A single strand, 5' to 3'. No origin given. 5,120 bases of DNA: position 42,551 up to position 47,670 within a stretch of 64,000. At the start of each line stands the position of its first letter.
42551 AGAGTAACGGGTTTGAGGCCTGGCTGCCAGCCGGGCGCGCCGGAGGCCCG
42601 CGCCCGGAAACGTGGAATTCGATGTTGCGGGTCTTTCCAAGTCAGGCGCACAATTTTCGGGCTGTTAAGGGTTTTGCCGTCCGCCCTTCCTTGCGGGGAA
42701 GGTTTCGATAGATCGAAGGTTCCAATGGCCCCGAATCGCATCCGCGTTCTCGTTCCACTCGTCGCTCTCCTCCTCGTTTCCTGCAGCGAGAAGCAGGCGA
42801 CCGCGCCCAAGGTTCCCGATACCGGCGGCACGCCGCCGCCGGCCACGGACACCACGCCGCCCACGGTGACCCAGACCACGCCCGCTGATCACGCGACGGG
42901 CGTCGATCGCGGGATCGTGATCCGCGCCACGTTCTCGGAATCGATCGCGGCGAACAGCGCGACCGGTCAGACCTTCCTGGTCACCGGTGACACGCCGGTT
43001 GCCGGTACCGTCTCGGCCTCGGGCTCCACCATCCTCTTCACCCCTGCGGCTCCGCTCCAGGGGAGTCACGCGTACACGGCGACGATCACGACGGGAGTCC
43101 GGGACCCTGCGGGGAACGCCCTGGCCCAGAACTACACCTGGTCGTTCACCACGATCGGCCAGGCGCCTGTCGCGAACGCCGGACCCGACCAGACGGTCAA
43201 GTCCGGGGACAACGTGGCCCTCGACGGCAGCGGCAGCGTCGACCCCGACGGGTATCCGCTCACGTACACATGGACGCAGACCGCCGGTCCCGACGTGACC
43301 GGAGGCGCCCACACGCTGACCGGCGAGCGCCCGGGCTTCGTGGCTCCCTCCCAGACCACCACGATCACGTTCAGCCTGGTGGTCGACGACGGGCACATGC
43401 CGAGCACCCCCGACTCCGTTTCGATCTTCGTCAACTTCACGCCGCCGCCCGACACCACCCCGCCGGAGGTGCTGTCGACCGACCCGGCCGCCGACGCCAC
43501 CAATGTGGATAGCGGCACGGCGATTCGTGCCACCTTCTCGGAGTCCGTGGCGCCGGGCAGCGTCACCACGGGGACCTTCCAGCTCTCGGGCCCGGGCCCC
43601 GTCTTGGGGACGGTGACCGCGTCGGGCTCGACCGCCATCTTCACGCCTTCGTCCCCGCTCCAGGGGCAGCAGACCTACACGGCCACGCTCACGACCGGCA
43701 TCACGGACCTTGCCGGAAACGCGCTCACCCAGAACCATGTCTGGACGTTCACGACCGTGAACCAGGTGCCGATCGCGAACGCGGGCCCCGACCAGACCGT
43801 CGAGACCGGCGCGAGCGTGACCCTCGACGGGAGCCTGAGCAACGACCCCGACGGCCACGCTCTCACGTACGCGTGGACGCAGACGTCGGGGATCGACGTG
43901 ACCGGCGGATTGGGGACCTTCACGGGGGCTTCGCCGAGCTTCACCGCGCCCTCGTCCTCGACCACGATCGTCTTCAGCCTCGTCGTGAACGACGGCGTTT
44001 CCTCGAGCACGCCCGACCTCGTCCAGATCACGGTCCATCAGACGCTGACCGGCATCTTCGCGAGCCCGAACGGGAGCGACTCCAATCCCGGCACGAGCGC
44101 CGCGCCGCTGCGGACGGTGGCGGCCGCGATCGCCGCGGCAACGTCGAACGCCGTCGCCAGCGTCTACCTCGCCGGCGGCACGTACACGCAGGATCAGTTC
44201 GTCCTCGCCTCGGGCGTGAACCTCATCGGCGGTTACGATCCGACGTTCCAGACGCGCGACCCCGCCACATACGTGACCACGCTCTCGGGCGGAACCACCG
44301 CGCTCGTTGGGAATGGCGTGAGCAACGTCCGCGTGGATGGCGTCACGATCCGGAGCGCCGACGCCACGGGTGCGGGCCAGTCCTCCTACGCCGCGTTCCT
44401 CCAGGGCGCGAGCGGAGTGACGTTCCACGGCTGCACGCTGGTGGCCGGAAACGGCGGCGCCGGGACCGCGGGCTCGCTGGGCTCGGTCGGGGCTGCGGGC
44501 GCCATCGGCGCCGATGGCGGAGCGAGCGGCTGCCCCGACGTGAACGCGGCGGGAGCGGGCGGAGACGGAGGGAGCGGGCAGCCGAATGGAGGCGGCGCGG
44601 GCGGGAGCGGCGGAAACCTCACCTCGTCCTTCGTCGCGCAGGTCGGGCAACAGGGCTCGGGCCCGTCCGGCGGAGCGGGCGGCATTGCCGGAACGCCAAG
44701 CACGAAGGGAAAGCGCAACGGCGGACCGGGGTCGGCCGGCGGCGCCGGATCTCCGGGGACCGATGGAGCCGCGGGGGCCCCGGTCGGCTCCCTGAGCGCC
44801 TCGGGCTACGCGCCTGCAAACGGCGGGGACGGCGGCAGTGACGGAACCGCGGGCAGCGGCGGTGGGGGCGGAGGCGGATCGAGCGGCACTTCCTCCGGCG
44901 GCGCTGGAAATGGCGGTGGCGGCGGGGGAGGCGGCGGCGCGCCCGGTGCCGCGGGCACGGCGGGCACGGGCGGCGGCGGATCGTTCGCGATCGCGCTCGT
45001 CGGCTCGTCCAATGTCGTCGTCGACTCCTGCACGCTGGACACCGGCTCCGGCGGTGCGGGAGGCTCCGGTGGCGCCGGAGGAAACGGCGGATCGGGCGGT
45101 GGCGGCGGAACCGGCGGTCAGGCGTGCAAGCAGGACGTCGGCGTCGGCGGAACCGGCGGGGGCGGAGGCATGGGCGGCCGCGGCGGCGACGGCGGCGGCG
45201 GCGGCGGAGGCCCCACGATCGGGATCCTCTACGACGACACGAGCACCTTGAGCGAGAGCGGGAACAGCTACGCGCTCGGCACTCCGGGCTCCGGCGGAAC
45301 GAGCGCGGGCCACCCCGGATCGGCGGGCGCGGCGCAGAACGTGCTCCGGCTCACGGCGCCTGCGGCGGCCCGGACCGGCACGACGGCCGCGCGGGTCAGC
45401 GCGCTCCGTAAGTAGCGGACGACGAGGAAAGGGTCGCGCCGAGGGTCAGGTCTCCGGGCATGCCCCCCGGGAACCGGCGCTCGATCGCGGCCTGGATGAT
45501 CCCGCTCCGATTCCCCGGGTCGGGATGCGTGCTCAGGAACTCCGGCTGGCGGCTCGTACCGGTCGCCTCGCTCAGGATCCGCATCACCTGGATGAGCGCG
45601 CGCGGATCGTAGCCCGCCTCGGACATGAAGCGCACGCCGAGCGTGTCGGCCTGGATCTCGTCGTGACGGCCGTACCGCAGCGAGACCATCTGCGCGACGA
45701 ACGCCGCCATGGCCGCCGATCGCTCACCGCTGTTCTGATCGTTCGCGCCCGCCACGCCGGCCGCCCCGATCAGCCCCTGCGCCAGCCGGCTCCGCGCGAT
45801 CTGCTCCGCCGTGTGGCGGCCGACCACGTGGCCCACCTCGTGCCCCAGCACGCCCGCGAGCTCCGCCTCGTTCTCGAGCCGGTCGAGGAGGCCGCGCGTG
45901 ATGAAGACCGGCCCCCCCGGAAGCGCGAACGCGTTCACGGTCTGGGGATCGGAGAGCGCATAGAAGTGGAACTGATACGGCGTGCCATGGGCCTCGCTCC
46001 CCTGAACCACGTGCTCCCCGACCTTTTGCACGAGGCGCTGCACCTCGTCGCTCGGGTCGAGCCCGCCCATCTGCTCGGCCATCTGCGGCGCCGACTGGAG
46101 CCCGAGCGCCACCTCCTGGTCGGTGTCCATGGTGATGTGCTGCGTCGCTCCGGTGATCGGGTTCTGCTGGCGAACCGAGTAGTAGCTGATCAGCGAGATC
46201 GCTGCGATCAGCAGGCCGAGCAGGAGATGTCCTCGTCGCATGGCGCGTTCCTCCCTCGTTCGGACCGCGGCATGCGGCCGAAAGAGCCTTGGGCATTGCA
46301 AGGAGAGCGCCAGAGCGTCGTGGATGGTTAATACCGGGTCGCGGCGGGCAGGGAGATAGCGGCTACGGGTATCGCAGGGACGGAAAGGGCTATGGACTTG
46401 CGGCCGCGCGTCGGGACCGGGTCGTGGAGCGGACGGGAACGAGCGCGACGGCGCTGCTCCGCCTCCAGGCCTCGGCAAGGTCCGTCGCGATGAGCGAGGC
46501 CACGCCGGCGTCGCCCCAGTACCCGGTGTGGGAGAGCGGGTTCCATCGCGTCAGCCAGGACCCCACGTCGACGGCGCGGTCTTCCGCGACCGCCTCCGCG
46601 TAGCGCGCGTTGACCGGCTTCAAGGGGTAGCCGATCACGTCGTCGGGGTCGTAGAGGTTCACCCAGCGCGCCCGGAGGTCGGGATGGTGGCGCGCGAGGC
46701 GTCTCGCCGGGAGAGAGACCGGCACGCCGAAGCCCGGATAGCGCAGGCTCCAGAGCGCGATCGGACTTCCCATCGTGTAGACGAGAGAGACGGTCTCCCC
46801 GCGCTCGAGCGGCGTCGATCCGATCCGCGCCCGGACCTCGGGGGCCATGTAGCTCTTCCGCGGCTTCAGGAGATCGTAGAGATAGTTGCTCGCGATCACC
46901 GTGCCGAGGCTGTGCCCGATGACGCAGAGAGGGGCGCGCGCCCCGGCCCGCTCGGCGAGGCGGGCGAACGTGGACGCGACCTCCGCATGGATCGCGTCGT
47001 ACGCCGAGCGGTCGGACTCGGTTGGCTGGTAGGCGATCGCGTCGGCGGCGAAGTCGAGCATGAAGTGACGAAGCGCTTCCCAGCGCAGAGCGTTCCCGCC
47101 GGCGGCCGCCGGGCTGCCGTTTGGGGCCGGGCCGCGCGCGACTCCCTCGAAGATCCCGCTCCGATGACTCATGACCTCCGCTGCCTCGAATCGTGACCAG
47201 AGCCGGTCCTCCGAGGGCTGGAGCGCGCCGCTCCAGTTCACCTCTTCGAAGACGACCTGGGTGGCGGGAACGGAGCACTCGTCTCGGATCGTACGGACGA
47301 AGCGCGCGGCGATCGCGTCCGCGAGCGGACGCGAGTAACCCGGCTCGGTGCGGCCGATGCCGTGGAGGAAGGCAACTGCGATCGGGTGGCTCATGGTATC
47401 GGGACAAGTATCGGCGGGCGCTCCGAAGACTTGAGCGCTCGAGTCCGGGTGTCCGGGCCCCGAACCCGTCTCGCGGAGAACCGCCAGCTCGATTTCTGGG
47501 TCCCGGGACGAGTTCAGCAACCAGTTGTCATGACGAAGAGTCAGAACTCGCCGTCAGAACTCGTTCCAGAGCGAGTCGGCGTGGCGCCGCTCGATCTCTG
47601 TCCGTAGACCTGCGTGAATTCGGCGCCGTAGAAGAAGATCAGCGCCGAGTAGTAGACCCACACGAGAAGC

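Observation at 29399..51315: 22-kb surface-protein island: three T9SS-tagged giant adhesin/protease genes, a Gly-rich lipoprotein and the glycosylation pair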

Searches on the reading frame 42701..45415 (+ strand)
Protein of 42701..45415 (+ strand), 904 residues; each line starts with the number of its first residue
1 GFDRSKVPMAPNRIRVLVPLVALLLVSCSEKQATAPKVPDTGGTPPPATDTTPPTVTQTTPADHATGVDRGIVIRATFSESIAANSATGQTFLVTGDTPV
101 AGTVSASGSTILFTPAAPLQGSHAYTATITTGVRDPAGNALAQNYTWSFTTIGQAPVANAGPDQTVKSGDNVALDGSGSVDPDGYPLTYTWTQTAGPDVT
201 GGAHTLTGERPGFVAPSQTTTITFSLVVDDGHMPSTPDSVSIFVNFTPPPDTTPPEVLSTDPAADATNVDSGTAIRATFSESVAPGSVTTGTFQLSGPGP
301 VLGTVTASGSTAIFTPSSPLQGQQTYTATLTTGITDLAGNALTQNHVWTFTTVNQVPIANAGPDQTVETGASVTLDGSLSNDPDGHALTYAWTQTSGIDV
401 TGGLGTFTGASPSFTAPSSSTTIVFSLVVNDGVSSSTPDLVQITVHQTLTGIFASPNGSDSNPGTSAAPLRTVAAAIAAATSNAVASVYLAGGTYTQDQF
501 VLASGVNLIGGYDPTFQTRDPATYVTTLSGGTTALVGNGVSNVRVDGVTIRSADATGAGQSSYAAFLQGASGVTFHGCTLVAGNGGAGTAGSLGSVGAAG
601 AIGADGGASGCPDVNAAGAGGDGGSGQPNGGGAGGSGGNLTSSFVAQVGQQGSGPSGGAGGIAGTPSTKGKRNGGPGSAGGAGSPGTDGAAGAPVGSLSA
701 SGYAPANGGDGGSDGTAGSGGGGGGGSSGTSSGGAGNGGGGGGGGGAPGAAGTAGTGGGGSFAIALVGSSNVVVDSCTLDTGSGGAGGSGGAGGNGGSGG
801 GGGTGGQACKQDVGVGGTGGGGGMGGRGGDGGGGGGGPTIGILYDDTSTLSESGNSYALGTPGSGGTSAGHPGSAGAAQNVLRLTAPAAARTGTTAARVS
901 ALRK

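Call 6: search_protein_families(library=pfam, proteins=[window:42701-45415:+], max_evalue=0.01)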
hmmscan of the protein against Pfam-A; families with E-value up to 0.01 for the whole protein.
window:42701-45415:+ (904 aa): 6 families
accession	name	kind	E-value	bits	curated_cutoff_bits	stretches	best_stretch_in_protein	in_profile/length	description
PF13205.12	Big_5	-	2.9e-53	179.4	23.6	2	251-352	1-105/105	Bacterial Ig-like domain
PF22352.2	K319L-like_PKD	-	1.7e-26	92.5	27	2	361-445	1-84/84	K319L-like, PKD domain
PF18911.6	PKD_4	-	5.9e-14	52.3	27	2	154-192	2-40/85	PKD domain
PF21027.3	Sde0182_C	-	2.5e-08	34.8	27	0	172-198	2-28/83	Cellulose-binding protein Sde0182, C-terminal domain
PF02010.21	REJ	-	0.00031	19.9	25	0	160-250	90-204/452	REJ domain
PF04234.18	CopC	-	0.0016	19.8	23.3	0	257-327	4-71/92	CopC domain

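Call 8: search_protein_families(library=ncbifam, proteins=[window:42701-45415:+], max_evalue=0.01)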
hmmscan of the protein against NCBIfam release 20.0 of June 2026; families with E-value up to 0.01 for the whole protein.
window:42701-45415:+ (904 aa): 3 families
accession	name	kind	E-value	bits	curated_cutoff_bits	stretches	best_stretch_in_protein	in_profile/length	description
NF038112.1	myxo_dep_M36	subfamily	1.2e-39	135.4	1500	1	151-449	1185-1473/1604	myxosortase-dependent M36 family metallopeptidase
NF038111.1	rhom_dep_M36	equivalog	7.2e-17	60.1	1700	2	354-467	1184-1298/1315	rhombosortase-dependent M36 family metallopeptidase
NF047854.1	LIC10774_subfam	equivalog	5.6e-08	32.1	380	1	454-515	64-128/358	LIC10774/LIC10365 family surface protein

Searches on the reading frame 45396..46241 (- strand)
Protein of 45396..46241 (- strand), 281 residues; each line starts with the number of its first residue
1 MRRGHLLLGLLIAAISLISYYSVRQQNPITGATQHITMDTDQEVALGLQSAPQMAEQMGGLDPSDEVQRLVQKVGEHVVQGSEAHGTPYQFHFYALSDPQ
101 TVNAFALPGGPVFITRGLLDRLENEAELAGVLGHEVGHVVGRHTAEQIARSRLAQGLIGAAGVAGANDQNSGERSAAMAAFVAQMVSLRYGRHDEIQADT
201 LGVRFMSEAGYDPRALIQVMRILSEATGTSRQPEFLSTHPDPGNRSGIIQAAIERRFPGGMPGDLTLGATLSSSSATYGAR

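Call 10: find_encoding_contigs(protein=window:45396-46241:-, flank=10000, max_places=6)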
Protein window:45396-46241:- (281 aa): no gene with exactly this product is on record in the collection.
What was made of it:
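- Tried and rejected: An exact-sequence look-up of the window's M48 found nothing on record (call 10).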

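Call 11: find_related_loci(query=window:45396-46241:-, collection=genome_contigs, flank=10000)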
Query window:45396-46241:- (281 aa) in genome_contigs; peptide patterns used: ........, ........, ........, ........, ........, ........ (x = any residue, [..] = any of these).
594 stretches matched a pattern; 182 encode a relative of the query (tblastn E <= 1e-3); the best 80 are kept; 80 distinct loci.
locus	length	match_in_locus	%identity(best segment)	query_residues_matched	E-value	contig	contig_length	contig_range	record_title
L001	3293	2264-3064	75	12-281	9e-141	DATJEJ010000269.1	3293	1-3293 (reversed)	MAG TPA_asm: Candidatus Omnitrophota bacterium isolate SMAG_U15430 k141_1665131, whole genome shotgun sequence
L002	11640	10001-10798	75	12-280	1e-135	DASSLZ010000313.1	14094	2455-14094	MAG TPA_asm: Candidatus Eisenbacteria bacterium isolate SMAG_U1185 k141_1637146, whole genome shotgun sequence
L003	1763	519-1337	68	1-273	1e-132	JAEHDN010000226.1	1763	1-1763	MAG: Candidatus Eisenbacteria bacterium isolate EFPC_51 k127_11807381, whole genome shotgun sequence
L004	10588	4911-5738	66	1-276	6e-121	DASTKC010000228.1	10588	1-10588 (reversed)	MAG TPA_asm: Candidatus Eisenbacteria bacterium isolate SMAG_U1922 k141_1847806, whole genome shotgun sequence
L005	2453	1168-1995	66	1-276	2e-125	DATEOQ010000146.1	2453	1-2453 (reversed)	MAG TPA_asm: Candidatus Eisenbacteria bacterium isolate SMAG_U8999 k141_2103467, whole genome shotgun sequence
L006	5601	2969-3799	65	1-277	2e-119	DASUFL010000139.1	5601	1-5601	MAG TPA_asm: Candidatus Eisenbacteria bacterium isolate SMAG_U1378 k141_1369046, whole genome shotgun sequence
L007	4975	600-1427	64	1-276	3e-117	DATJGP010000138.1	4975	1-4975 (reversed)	MAG TPA_asm: Candidatus Eisenbacteria bacterium isolate SMAG_U15489 k141_3007849, whole genome shotgun sequence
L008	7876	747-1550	65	6-272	5e-109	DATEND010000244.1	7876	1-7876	MAG TPA_asm: Candidatus Eisenbacteria bacterium isolate SMAG_U8960 k141_301670, whole genome shotgun sequence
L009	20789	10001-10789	57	4-265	2e-97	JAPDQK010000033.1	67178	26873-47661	MAG: Candidatus Zhuqueibacter pondensis isolate JZ4_201709_bins_45 JZ-4_201709_bins_45_scaffold_33, whole genome shotgun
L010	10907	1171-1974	55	1-266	4e-96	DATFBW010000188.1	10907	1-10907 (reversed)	MAG TPA_asm: Gemmatimonadaceae bacterium isolate SMAG_U8538 k141_1469448, whole genome shotgun sequence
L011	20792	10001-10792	56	3-265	4e-96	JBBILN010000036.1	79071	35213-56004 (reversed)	MAG: bacterium isolate BQF270218_bin_21 NODE_142_length_79071_cov_23.062481, whole genome shotgun sequence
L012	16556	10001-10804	56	2-266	1e-95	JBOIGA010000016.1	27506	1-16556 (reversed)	MAG: Burkholderiales bacterium isolate SD8061_metabat2.bin.3 NODE_181_length_27506_cov_1.213521, whole genome shotgun se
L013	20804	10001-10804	54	2-266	1e-93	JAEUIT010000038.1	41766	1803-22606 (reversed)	MAG: Phycisphaerae bacterium isolate new MAG-50 k141_4481054, whole genome shotgun sequence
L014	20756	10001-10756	58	4-254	2e-93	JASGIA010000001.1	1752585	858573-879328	MAG: Anaerolineales bacterium isolate 5N243 JMF-2111-06-0005.ont.bin.243_0, whole genome shotgun sequence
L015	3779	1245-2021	55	3-265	1e-93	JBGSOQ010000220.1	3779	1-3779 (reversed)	MAG: Ignavibacteriaceae bacterium isolate JTS-AC284 k141_4140000, whole genome shotgun sequence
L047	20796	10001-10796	63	6-274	3e-87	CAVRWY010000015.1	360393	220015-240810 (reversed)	MAG: uncultured Gemmatimonadales bacterium isolate MFD06229.bin.2.24 genome assembly, contig: contig_66043, whole genome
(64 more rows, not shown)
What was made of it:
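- Taxon: the best genome hits for M48 are Eisenbacteria MAGs at 64-75% (call 11).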

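Call 33: search_protein_families(library=pfam, proteins=[L008:4420-7398:+, L047:10636-12429:+], max_evalue=0.0001)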
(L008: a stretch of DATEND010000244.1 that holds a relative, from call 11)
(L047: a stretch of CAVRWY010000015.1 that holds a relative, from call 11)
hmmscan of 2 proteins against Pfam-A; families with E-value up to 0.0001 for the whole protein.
L008:4420-7398:+ (993 aa): 0 families

L047:10636-12429:+ (598 aa): 1 family
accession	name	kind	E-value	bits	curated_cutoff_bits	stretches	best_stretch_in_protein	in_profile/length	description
PF13860.13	FlgD_ig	-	4e-06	27.2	27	1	457-508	24-75/79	FlgD Ig-like domain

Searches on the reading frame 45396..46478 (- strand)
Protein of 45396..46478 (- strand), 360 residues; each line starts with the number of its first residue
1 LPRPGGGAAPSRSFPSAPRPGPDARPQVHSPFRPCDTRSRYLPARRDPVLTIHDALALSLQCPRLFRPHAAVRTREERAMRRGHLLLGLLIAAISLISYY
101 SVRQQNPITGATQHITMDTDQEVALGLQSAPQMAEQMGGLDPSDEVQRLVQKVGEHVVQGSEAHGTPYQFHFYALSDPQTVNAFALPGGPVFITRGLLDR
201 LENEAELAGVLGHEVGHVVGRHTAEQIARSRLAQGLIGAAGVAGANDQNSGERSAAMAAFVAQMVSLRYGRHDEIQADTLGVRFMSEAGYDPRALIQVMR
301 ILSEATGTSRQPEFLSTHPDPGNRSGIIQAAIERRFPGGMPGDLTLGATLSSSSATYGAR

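Call 6: search_protein_families(library=pfam, proteins=[window:45396-46478:-], max_evalue=0.01)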
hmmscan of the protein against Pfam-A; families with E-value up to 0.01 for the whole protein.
window:45396-46478:- (360 aa): 1 family
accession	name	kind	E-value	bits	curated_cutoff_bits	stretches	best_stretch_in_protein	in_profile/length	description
PF01435.24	Peptidase_M48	-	1.4e-39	136.3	20.3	1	147-324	4-178/186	Peptidase family M48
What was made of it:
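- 45396..46241 (-): Membrane-anchored M48 zinc metallopeptidase (HEVGH), BepA/LoiP-like. Peptidase_M48 136 bits (call 6).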

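Call 8: search_protein_families(library=ncbifam, proteins=[window:45396-46478:-], max_evalue=0.01)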
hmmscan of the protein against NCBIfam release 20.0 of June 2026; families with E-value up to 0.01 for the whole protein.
window:45396-46478:- (360 aa): 9 families
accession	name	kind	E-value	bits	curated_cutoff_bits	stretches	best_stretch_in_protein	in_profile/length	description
NF052400.1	M48_BAM_BepA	equivalog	2.1e-33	115.9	570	1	91-324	14-249/483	beta-barrel assembly-enhancing protease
NF052399.1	M48_lipo_LoiP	exception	9.8e-19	67.8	365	1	111-333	32-245/247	metalloprotease LoiP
NF003425.0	PRK04897.1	equivalog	4.3e-06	26.2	355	1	173-218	101-148/298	zinc metalloprotease HtpX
NF002363.0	PRK01345.1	equivalog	1.3e-05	24.5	422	1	173-298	88-226/318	zinc metalloprotease HtpX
NF002839.0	PRK03072.1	equivalog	1.5e-05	24.2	412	1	176-306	95-236/291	zinc metalloprotease HtpX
NF002669.0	PRK02391.1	equivalog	5.7e-05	22.4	341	1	190-267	118-197/298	zinc metalloprotease HtpX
NF002826.0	PRK03001.1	equivalog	0.00037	19.8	369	1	182-284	97-212/285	zinc metalloprotease HtpX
NF003965.0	PRK05457.1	equivalog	0.002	17.5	245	0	191-219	119-146/285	protease HtpX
NF002322.0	PRK01265.1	equivalog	0.0045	16.5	275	1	177-223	107-156/325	zinc metalloprotease HtpX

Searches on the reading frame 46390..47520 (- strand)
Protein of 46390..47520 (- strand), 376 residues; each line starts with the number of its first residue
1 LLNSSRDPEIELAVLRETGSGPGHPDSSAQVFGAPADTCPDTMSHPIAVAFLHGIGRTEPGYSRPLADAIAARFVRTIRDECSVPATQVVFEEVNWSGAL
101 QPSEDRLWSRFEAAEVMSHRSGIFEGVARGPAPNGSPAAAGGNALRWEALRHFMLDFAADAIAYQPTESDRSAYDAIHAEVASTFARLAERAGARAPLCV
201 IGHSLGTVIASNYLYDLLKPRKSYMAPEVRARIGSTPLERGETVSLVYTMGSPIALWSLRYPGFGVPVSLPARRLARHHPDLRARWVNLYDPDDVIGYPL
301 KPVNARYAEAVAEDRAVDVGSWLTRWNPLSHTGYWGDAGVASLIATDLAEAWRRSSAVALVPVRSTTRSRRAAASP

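Call 6: search_protein_families(library=pfam, proteins=[window:46390-47520:-], max_evalue=0.01)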
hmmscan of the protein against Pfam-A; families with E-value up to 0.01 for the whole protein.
window:46390-47520:- (376 aa): 1 family
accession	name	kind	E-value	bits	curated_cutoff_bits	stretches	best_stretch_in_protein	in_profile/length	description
PF12146.15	Hydrolase_4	-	0.0034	17.1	27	1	173-217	54-95/239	Serine aminopeptidase, S33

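Call 8: search_protein_families(library=ncbifam, proteins=[window:46390-47520:-], max_evalue=0.01)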
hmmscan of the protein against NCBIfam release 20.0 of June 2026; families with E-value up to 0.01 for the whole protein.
window:46390-47520:- (376 aa): 0 families

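Call 43: search_solved_structures(query=window:46390-47394:-, max_evalue=10)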
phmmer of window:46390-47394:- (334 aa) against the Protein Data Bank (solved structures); distinct sequences matched with E-value up to 10: 1.
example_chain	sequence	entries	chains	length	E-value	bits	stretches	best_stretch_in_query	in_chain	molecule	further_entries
7wff_a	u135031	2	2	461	0.24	13.9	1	212-255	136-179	Photosynthetic NDH subunit of subcomplex B 1, chloroplastic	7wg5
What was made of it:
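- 46390..47394 (-): Alpha/beta-hydrolase-like protein with a GHSLG motif and no signal peptide. Function unknown. It is always paired with M48 in relatives. Only a sub-threshold Hydrolase_4 hit (call 6) and no PDB relative (call 43).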
